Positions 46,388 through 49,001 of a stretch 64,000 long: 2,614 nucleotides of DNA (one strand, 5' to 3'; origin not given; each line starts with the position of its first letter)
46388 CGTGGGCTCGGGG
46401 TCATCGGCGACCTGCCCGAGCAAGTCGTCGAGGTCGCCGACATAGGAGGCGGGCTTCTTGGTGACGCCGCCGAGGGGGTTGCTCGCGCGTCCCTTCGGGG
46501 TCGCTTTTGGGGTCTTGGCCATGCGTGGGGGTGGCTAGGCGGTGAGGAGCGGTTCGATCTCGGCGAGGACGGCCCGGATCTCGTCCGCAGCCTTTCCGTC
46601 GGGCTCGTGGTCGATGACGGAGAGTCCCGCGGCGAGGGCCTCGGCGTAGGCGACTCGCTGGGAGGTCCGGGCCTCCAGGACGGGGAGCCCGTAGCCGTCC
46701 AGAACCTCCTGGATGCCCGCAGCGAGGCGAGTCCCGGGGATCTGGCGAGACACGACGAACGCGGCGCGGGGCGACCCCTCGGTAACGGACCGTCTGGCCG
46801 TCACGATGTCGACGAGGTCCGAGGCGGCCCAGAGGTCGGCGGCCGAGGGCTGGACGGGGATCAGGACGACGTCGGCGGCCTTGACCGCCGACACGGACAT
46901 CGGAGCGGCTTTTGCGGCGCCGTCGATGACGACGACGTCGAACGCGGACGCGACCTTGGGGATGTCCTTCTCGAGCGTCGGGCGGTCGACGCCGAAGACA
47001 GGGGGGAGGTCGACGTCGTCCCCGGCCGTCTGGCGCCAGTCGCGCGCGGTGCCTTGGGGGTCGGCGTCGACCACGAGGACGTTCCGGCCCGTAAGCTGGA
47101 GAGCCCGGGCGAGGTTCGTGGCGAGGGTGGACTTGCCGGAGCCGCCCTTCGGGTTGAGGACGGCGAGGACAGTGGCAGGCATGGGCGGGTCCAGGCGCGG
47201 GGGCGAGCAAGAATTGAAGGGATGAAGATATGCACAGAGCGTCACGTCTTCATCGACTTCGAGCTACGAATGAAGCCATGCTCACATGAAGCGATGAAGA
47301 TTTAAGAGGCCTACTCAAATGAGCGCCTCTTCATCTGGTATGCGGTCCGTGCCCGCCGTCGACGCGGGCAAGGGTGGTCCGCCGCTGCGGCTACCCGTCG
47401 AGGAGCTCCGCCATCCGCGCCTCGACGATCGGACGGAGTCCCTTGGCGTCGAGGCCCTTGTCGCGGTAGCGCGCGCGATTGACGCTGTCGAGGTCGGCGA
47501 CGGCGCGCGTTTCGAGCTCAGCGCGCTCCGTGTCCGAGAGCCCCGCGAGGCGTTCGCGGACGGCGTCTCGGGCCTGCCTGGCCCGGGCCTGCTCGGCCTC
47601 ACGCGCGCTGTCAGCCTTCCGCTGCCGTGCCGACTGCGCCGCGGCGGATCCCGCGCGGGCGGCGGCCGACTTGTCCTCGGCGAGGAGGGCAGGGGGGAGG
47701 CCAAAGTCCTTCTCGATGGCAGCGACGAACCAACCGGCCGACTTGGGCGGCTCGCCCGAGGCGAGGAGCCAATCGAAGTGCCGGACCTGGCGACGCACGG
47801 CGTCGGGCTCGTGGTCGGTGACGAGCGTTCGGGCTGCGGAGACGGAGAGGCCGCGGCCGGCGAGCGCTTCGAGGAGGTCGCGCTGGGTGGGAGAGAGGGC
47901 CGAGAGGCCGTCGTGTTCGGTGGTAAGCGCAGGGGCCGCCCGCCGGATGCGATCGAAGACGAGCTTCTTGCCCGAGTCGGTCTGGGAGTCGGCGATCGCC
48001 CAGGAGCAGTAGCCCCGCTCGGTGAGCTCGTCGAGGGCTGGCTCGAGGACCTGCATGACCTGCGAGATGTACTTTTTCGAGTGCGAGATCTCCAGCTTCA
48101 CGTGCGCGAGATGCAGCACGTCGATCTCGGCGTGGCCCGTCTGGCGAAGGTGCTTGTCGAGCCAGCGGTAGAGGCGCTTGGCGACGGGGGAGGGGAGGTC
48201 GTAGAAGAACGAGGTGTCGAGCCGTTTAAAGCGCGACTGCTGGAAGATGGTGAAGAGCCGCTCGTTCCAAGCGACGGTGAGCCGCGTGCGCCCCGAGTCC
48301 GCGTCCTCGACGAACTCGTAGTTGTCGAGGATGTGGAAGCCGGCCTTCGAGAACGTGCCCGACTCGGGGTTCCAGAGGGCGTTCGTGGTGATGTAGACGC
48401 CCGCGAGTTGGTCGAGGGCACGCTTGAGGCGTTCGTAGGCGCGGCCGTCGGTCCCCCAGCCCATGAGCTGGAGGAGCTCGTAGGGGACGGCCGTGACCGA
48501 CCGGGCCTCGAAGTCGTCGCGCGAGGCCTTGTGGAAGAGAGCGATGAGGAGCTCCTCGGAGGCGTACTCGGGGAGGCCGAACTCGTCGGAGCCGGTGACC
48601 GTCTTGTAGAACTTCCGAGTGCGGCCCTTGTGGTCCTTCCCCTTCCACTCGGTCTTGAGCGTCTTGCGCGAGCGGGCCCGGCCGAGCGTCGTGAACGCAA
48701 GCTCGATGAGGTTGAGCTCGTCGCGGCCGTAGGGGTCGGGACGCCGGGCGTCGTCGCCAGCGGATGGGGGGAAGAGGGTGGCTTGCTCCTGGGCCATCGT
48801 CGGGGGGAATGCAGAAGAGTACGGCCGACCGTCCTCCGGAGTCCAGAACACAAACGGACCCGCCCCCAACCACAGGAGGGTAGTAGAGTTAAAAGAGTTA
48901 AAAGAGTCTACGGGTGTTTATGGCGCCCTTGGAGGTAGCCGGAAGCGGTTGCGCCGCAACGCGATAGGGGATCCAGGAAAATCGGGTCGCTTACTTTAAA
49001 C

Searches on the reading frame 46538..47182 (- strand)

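Call 18: search_protein_families(library=pfam, proteins=[window:46538-47182:-], max_evalue=0.001)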
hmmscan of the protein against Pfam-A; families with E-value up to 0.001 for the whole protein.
window:46538-47182:- (215 aa): 8 families
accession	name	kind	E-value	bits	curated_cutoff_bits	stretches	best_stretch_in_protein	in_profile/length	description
PF13614.12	AAA_31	-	3.7e-19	69.8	27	2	4-46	2-44/177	AAA domain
PF01656.29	CbiA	-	3.6e-16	59.7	25.4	1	6-188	1-124/125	CobQ/CobB/MinD/ParA nucleotide binding domain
PF09140.17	MipZ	-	2.5e-11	43.8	20.7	1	6-42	3-39/262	ATPase MipZ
PF10609.15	ParA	-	2.7e-08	34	27.1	1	4-44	4-44/246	NUBPL iron-transfer P-loop NTPase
PF06564.18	CBP_BcsQ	-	4.7e-08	33.3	21.3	1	6-43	4-41/234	Cellulose biosynthesis protein BcsQ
PF07015.17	VirC1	-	2.8e-07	30.5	24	1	10-191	8-194/231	VirC1 protein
PF00142.24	Fer4_NifH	-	1.3e-05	25.2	25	1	11-43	7-39/271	4Fe-4S iron sulfur cluster binding proteins, NifH/frxC family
PF13481.12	AAA_25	-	7.8e-05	22.8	27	1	1-97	30-160/195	AAA domain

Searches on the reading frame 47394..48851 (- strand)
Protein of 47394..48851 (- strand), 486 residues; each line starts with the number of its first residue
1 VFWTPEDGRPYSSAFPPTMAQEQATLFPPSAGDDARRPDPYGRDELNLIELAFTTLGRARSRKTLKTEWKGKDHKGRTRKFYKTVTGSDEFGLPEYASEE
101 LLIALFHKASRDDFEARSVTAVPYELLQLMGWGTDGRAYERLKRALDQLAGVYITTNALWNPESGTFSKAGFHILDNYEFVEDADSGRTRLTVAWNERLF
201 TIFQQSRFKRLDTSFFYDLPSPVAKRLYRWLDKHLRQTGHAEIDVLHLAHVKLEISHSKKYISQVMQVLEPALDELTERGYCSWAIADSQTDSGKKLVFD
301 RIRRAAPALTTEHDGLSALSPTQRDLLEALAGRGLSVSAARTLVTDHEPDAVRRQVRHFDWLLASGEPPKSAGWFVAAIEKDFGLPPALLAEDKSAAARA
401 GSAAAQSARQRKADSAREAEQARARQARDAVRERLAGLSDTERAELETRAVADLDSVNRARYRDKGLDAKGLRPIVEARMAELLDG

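Call 18: search_protein_families(library=pfam, proteins=[window:47394-48851:-], max_evalue=0.001)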
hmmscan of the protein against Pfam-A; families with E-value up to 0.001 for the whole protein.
window:47394-48851:- (486 aa): 2 families
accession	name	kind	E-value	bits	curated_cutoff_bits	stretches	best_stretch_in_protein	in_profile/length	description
PF10134.15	RPA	-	7.3e-18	65.4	27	1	43-264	1-213/228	Replication initiator protein A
PF01051.27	Rep3_N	-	2e-07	31.9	22.4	1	100-231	21-140/141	Initiator Replication protein, WH1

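Call 66: search_dna_similar(query=window:47394-48851:-, collection=plasmids, mode=protein, max_rows=12)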
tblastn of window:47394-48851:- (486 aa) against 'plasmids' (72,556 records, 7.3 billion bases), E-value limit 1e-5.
Records with a match: 74; places in all: 75; records where one place covers at least 80% of the query: 1.
Best place of each record, by identity: <60% 74.
By first word of the organism name: Deinococcus 29; Acetobacter 9; Rubrobacter 5; Arsenophonus 5; Planctomyces 3; Thermus 3; Paracoccus 2; Frigoriglobus 1; Isosphaera 1; Isosphaeraceae 1; and 15 more.
By predicted mobility (MOB-suite, as given by PLSDB): non-mobilizable 45; mobilizable 28; conjugative 1.
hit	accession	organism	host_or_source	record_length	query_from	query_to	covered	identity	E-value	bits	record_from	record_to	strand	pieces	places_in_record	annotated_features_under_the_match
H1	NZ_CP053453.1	Frigoriglobus tundricola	cell culture,tundra wetland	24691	42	476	90%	27.0%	1e-24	115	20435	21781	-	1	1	replication initiator protein A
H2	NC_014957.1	Isosphaera pallida ATCC 43644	algal mat from Kah-nee-tah hot spring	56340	1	386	79%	28.1%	1e-33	142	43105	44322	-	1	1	replication initiator protein A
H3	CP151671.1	Isosphaeraceae bacterium EP7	-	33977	40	383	71%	31.1%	5e-31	134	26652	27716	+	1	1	replication initiator protein A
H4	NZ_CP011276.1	Planctomyces sp. SH-PL62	cell culture,sugar beet rhizosphere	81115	8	392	79%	26.5%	1e-29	130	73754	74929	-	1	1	replication initiator protein A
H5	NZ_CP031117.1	Rubrobacter indicoceani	cell culture,marine sediment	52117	45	391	71%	29.1%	8e-22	106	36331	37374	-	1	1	trfA: plasmid replication initiator TrfA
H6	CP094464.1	Deinococcus radiodurans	prokaryote,soil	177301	6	377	77%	26.6%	1e-7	62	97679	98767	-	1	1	replication initiator protein A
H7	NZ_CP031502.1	Deinococcus radiodurans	Single cell,Irradiated ground pork and ...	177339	6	377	77%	26.6%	1e-7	62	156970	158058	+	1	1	replication initiator protein A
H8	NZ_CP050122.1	Deinococcus radiodurans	whole organism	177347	6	377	77%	26.6%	1e-7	62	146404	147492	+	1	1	replication initiator protein A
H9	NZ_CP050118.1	Deinococcus radiodurans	whole organism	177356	6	377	77%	26.6%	1e-7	62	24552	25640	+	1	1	replication initiator protein A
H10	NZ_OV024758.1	Deinococcus radiodurans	-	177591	6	377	77%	26.6%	1e-7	62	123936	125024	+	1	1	replication initiator protein A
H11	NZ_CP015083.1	Deinococcus radiodurans R1 = ATCC 13939 = DSM 20539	single cell,Irradiated ground pork and ...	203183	6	377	77%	26.6%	1e-7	62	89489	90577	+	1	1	replication initiator protein A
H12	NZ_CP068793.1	Deinococcus radiodurans R1 = ATCC 13939 = DSM 20539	cell culture,Orsay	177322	6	377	77%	26.6%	1e-7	62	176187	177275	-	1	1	replication initiator protein A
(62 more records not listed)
